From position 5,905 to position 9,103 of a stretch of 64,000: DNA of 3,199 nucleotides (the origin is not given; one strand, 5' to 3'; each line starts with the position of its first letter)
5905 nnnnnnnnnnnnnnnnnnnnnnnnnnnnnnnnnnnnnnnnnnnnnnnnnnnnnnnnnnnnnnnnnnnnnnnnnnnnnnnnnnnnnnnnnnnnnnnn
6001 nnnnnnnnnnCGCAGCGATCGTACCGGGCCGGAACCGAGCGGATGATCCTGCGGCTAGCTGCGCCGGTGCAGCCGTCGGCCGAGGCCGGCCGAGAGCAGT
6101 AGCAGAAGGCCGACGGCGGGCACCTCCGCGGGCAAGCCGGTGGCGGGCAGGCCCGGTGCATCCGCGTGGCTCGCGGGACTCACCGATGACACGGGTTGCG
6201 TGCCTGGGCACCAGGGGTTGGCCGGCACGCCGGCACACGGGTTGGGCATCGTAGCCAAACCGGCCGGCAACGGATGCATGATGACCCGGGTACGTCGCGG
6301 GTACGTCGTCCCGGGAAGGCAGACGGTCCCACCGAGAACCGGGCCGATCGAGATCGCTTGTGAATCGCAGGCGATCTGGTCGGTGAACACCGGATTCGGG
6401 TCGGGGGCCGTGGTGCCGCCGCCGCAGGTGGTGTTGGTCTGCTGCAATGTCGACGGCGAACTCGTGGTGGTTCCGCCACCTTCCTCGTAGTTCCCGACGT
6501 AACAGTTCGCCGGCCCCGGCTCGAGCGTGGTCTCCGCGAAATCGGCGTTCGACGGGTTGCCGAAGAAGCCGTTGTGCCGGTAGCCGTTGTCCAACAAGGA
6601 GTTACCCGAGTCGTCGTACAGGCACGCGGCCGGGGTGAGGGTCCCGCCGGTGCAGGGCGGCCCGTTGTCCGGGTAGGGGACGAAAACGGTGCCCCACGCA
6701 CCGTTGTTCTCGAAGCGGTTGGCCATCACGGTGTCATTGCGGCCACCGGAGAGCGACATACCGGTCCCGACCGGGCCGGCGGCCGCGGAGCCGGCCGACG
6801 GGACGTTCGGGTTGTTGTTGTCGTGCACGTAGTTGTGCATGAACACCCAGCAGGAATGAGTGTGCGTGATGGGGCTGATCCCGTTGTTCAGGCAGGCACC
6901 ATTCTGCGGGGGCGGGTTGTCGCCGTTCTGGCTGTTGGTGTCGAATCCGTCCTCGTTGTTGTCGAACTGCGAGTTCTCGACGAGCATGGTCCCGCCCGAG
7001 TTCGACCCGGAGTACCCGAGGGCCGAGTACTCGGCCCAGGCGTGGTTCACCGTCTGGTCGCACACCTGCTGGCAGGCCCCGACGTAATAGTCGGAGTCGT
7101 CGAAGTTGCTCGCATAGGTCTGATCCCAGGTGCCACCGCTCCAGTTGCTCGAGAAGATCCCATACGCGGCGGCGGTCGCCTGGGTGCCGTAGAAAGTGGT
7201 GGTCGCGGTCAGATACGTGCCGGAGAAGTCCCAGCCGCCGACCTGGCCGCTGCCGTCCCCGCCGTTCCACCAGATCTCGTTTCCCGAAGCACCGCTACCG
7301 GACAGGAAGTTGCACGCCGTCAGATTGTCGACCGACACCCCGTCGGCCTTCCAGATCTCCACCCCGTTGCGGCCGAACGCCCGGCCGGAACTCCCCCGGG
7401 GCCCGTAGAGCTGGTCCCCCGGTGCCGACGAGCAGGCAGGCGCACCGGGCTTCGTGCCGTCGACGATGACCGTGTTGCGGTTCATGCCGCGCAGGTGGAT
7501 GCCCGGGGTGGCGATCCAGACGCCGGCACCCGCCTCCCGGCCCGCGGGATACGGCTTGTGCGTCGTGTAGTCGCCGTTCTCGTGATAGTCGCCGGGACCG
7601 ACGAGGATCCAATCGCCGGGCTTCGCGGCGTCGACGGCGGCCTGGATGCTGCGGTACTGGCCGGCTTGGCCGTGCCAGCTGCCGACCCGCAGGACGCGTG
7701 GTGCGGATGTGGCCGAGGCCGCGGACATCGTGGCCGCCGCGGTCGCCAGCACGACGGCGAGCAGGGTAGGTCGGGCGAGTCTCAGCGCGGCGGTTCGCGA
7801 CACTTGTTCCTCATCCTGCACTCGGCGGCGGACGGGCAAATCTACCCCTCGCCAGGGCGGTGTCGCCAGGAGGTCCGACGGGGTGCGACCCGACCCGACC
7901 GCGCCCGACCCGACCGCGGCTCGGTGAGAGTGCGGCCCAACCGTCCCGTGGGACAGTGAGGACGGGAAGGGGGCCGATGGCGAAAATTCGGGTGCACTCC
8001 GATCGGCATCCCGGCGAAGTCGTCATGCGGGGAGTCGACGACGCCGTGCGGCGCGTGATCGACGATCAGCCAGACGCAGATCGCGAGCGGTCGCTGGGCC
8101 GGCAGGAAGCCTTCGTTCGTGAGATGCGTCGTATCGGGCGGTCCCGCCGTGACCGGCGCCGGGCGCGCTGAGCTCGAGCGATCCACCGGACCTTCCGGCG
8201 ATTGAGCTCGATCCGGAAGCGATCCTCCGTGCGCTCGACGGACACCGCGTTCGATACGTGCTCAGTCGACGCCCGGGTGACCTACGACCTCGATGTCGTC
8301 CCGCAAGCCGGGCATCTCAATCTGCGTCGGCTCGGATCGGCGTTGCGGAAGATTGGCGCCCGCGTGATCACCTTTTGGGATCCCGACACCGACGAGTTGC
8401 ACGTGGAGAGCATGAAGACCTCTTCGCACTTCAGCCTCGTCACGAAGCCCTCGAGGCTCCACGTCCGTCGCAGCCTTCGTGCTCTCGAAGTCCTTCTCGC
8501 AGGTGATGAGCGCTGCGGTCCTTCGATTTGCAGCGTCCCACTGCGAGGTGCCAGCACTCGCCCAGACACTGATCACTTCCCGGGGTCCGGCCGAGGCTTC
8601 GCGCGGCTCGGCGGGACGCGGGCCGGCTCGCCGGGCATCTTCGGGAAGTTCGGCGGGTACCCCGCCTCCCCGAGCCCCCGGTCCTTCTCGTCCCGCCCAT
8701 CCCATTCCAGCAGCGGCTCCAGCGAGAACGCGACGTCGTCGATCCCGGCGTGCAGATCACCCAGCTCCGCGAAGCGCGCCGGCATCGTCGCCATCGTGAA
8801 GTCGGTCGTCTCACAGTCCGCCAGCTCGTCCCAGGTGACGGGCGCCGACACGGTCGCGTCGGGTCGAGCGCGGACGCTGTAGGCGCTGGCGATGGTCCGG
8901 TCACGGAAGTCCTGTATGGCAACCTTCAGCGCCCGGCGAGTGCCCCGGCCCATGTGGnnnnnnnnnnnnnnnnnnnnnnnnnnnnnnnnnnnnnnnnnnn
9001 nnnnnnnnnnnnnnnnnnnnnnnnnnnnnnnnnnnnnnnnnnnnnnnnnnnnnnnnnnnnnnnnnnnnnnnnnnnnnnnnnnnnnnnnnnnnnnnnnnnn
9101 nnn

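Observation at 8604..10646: RES-Xre toxin-antitoxin pair bracketed by ~300-bp direct repeats derived from the 3' end of a LigD polymerase gene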

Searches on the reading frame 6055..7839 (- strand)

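Call 7: search_protein_families(library=pfam, proteins=[window:6055-7839:-], max_evalue=0.01)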
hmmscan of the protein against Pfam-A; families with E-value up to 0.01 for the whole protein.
window:6055-7839:- (594 aa): 0 families

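Call 43: search_protein_families(library=ncbifam, proteins=[window:6055-7839:-], max_evalue=0.1)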
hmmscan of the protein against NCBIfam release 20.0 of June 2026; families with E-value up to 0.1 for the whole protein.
window:6055-7839:- (594 aa): 1 family
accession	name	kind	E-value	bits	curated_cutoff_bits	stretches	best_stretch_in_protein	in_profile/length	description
TIGR03805.1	beta_helix_1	subfamily_domain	1.7e-05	24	141.5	1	332-383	194-246/314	parallel beta-helix domain-containing protein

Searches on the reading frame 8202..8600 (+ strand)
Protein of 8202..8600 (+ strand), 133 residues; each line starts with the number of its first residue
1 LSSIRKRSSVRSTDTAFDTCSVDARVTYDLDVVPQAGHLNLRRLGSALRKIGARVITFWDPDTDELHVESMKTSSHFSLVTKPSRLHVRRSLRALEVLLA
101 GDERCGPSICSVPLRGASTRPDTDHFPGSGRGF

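Call 43: search_protein_families(library=ncbifam, proteins=[window:8202-8600:+], max_evalue=0.1)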
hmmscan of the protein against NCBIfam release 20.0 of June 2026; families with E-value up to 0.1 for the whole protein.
window:8202-8600:+ (133 aa): 0 families

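Call 60: search_protein_representatives(protein=window:8202-8600:+)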
Query: 133 residues. Proteins with E-value up to 0.001 (for the whole library): 6; up to 1e-10: 1; up to 1e-30: 0. The best 6 are listed.
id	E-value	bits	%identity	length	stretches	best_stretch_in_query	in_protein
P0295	4.1e-11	58.9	47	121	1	21-101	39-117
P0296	3.5e-08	49.5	48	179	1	15-72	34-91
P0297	3.0e-06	43.2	43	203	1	22-100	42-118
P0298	1.9e-04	37.4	50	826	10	97-112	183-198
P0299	4.8e-04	36.1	42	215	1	20-71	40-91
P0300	5.3e-04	36.0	38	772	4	11-68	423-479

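Call 61: search_protein_families(library=pfam, proteins=[P0295, P0296, P0297, P0299], max_evalue=0.1)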
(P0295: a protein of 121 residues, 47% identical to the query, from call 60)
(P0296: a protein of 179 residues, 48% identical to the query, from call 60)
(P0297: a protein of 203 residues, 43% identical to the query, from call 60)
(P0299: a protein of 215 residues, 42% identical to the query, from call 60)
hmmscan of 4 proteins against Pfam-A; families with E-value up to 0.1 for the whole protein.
P0295 (121 aa): 5 families
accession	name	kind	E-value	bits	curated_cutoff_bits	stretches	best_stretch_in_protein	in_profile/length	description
PF19502.5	DUF6036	-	7.6e-05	23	23.6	1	22-56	15-50/164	Nucleotidyltransferase of unknown function (DUF6036)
PF10706.15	Aminoglyc_resit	-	0.0024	18.5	21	1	14-77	3-65/149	Aminoglycoside-2''-adenylyltransferase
PF08843.17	AbiEii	-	0.017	15.5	22.5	1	18-73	5-63/238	Nucleotidyl transferase AbiEii toxin, Type IV TA system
PF14907.12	NTP_transf_5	-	0.08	12.9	31.2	1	13-80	60-124/249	Uncharacterised nucleotidyltransferase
PF09970.15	DUF2204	-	0.088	12.9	20.3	1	12-54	4-46/181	Nucleotidyl transferase of unknown function (DUF2204)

P0296 (179 aa): 3 families
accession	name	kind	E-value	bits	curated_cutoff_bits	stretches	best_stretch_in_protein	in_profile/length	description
PF19502.5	DUF6036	-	5.3e-06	26.8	23.6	1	23-55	17-47/164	Nucleotidyltransferase of unknown function (DUF6036)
PF08843.17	AbiEii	-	0.00032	21.1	22.5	1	21-74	8-63/238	Nucleotidyl transferase AbiEii toxin, Type IV TA system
PF10706.15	Aminoglyc_resit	-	0.096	13.2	21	0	15-85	3-72/149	Aminoglycoside-2''-adenylyltransferase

P0297 (203 aa): 3 families
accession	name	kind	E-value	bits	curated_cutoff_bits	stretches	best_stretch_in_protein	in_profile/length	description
PF19502.5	DUF6036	-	2.6e-09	37.5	23.6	1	21-72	13-62/164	Nucleotidyltransferase of unknown function (DUF6036)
PF08843.17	AbiEii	-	3.5e-06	27.6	22.5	1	22-71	8-59/238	Nucleotidyl transferase AbiEii toxin, Type IV TA system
PF09970.15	DUF2204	-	3.2e-05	24.1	20.3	1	14-55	4-45/181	Nucleotidyl transferase of unknown function (DUF2204)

P0299 (215 aa): 1 family
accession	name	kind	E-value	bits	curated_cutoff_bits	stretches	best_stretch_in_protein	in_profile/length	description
PF19502.5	DUF6036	-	0.00019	21.7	23.6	1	24-72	17-62/164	Nucleotidyltransferase of unknown function (DUF6036)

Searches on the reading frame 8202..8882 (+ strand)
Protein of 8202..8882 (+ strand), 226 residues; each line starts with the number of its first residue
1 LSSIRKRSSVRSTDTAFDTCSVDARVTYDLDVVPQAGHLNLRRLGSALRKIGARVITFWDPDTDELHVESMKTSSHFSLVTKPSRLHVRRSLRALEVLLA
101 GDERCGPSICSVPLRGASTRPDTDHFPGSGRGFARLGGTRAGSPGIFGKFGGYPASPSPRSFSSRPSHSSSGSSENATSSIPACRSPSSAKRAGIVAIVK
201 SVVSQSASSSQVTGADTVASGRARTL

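Call 7: search_protein_families(library=pfam, proteins=[window:8202-8882:+], max_evalue=0.01)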
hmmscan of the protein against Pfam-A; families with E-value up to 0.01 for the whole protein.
window:8202-8882:+ (226 aa): 0 families

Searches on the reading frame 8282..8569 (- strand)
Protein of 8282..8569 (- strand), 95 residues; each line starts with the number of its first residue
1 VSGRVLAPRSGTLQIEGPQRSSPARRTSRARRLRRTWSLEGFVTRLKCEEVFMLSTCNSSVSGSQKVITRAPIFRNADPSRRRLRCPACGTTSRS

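Call 7: search_protein_families(library=pfam, proteins=[window:8282-8569:-], max_evalue=0.01)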
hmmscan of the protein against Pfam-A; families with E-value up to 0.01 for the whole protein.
window:8282-8569:- (95 aa): 1 family
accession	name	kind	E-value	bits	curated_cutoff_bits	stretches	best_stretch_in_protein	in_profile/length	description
PF22747.2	Zn_ribbon_DUF2089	-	0.0029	18.1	27.6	0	82-92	11-21/32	DUF2089 zinc ribbon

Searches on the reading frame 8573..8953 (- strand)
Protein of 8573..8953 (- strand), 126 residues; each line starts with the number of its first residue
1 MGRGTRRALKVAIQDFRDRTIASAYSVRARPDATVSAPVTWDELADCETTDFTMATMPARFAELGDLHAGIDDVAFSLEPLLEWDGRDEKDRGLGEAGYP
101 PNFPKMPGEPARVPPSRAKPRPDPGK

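Call 7: search_protein_families(library=pfam, proteins=[window:8573-8935:-], max_evalue=0.01)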
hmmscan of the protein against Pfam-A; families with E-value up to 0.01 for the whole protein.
window:8573-8935:- (120 aa): 1 family
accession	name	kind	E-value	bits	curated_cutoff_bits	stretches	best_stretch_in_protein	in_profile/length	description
PF21686.3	LigD_Prim-Pol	-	4.2e-17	63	27.4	1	8-62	199-254/254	LigD, primase-polymerase domain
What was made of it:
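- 8600..8906 (-): Repeat copy 1, the orphan (displaced) 3' end of a ligD-pol allele: block A 8714-8906, block B 8661-8713, block C 8600-8660. Pfam LigD_Prim-Pol profile positions 199-254 only (call 7).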

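Call 43: search_protein_families(library=ncbifam, proteins=[window:8573-8953:-], max_evalue=0.1)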
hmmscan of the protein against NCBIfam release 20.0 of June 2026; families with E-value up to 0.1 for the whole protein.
window:8573-8953:- (126 aa): 5 families
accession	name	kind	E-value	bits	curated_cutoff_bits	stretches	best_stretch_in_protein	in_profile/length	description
TIGR02776.1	NHEJ_ligase_prk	equivalog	5e-09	35.6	373.2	1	14-72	527-586/587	DNA ligase D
NF004628.0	PRK05972.1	subfamily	3.2e-08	32.2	895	1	18-79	797-859/870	ATP-dependent DNA ligase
NF007210.0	PRK09632.1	equivalog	2.6e-07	29.3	989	1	14-84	234-304/781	ATP-dependent DNA ligase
TIGR02778.1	ligD_pol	equivalog_domain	1.7e-06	27.9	214.7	1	14-45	213-244/245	non-homologous end-joining DNA ligase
NF007211.0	PRK09633.1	equivalog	5.4e-05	21.8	774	1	13-66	531-585/610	DNA ligase D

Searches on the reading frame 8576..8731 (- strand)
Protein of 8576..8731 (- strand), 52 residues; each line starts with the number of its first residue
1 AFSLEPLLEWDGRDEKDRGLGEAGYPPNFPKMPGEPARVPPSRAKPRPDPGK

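Call 29: find_homologous_proteins(query=window:8576-8731:-, max_evalue=0.001)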
Query seq(52 aa) (52 aa): 54 proteins with E <= 0.001 among 54 candidates.
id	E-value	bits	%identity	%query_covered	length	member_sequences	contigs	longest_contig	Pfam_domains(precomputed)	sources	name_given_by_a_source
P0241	4.2e-14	70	73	92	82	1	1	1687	-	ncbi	-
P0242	1.6e-13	68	73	85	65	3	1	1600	-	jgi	jgi:hypothetical protein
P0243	1.1e-12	65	75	85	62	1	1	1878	-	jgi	jgi:hypothetical protein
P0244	5.0e-12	63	69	87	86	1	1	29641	PF21686.4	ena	-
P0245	9.3e-12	62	69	87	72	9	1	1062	-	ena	-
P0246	1.1e-11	62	67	92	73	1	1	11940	-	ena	-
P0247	1.8e-11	61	71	87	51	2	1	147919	-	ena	-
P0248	2.7e-11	61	79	81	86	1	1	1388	PF21686.4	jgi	jgi:hypothetical protein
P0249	2.9e-11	61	79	81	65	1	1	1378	-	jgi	jgi:hypothetical protein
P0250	3.7e-11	60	76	81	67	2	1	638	-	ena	-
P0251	1.4e-10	59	67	81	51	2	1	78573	-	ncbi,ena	-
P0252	3.0e-10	58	70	88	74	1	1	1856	-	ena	-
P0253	3.7e-10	57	73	85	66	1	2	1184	-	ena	-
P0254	4.2e-10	57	74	81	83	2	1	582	-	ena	-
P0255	5.1e-10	57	70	88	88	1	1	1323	PF21686.4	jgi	-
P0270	3.2e-9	54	71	81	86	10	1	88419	PF21686.4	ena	-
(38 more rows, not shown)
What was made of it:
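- Tried and rejected: A search with the orphan's distal 52 aa returned many short ligD-pol C-terminal ORFs on long contigs (call 29).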

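Call 31: find_encoding_contigs(protein=P0270, flank=6000, max_places=4)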
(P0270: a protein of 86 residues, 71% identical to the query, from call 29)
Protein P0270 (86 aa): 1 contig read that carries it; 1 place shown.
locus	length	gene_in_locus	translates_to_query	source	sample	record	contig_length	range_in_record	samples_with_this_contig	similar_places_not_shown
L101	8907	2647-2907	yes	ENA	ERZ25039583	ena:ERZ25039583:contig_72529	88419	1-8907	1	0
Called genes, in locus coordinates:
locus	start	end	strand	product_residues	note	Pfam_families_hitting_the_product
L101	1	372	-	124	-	?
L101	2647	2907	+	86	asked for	PF21686:LigD_Prim-Pol (weak)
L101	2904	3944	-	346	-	-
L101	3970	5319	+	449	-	PF01590:GAF, PF13185:GAF_2, PF13492:GAF_3 (weak), PF13185:GAF_2, PF01590:GAF, PF13492:GAF_3 (weak)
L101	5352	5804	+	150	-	-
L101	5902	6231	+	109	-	PF01590:GAF (faint), PF13185:GAF_2 (weak)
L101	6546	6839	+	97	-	-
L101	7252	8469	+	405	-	PF01590:GAF, PF13185:GAF_2, PF13492:GAF_3, PF15714:SpoVT_C (faint), PF01590:GAF, PF13185:GAF_2, PF13492:GAF_3 (weak)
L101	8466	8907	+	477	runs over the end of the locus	PF11849:DUF3369 (faint), PF01590:GAF, PF13185:GAF_2, PF13492:GAF_3 (weak), PF01590:GAF (weak), PF13185:GAF_2 (weak)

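Call 32: find_encoding_contigs(protein=P0244, flank=6000, max_places=3)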
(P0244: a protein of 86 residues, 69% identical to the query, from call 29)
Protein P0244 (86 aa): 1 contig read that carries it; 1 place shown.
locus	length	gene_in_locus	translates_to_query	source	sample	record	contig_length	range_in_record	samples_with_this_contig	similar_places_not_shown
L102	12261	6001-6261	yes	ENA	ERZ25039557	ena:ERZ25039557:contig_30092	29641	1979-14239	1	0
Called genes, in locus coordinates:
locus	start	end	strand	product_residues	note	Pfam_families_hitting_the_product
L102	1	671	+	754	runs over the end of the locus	PF00892:EamA, PF01208:URO-D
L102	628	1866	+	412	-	-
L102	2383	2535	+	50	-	PF06778:Chlor_dismutase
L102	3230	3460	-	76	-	-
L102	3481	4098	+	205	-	PF02913:FAD-oxidase_C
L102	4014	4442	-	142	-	PF01641:SelR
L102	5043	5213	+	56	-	PF00857:Isochorismatase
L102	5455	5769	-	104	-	-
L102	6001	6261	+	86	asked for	PF21686:LigD_Prim-Pol (weak)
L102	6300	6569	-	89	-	-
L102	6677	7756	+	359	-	PF05050:Methyltransf_21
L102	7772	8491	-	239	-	PF03734:YkuD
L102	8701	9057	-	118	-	PF02656:DUF202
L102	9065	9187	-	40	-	-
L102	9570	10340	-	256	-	PF01068:DNA_ligase_A_M, PF04679:DNA_ligase_A_C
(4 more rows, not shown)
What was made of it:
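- Tried and rejected: The two I checked lie in long-read assemblies with many fragmented genes, so they are frameshift artefacts (calls 31, 32).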
